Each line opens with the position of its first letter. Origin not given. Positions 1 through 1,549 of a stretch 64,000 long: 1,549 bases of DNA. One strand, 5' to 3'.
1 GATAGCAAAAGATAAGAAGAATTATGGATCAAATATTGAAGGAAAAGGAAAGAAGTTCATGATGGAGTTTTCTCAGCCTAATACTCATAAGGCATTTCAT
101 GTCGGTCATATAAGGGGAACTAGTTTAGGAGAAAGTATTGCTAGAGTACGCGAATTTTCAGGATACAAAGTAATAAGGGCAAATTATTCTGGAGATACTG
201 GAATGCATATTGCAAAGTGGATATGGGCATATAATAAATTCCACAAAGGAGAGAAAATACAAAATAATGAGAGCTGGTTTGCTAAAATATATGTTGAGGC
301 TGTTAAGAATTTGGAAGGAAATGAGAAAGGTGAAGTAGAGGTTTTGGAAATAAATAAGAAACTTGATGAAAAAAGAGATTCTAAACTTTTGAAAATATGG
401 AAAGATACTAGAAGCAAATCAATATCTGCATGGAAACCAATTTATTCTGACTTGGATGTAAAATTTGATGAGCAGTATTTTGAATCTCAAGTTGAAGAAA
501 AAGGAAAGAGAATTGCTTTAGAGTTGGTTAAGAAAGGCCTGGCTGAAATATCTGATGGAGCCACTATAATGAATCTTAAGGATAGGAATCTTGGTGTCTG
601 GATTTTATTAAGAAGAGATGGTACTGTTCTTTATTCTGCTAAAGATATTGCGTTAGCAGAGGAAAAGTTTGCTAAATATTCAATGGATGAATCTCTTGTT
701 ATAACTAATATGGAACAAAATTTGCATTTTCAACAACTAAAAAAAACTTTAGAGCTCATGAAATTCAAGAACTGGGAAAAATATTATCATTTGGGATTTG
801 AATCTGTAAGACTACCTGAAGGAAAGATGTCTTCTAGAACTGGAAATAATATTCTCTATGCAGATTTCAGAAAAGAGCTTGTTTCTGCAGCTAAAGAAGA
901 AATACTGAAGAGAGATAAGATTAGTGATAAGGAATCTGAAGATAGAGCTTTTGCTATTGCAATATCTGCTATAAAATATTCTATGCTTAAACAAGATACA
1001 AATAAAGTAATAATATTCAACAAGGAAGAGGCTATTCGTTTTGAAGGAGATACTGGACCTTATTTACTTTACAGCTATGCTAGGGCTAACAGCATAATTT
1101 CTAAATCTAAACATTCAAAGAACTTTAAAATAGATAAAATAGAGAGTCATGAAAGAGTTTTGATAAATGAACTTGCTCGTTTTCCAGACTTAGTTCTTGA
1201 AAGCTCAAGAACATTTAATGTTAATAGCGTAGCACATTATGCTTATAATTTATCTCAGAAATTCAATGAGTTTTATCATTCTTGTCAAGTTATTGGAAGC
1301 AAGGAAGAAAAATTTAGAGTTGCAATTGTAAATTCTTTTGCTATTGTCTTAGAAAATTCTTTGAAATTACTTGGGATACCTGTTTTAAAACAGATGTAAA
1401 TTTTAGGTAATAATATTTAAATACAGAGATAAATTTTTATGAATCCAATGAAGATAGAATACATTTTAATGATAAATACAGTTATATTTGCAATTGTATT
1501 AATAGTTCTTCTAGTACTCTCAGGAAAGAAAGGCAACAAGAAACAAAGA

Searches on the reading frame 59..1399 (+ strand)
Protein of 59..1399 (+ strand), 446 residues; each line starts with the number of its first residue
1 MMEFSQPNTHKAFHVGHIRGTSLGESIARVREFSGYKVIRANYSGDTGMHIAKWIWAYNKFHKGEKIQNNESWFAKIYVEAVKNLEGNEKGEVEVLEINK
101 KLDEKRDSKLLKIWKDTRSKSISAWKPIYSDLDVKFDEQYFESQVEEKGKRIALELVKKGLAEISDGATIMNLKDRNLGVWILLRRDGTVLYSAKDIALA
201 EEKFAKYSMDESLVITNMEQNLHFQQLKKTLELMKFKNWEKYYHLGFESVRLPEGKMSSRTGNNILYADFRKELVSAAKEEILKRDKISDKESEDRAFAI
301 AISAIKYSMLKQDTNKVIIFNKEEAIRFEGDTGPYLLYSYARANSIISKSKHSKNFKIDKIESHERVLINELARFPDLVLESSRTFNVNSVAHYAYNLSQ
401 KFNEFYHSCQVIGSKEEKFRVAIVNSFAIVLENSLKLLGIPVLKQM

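Call 19: search_protein_families(library=pfam, proteins=[window:59-1399:+], max_evalue=0.01)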
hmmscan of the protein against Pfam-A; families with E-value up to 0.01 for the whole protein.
window:59-1399:+ (446 aa): 2 families
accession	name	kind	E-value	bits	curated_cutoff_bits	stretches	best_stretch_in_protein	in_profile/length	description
PF00750.26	tRNA-synt_1d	-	4.2e-44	151.4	23.3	1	2-320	24-347/349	tRNA synthetases class I (R), catalytic domain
PF05746.21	DALR_1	-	2.9e-26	92.3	22.3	1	336-446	1-117/117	DALR anticodon binding domain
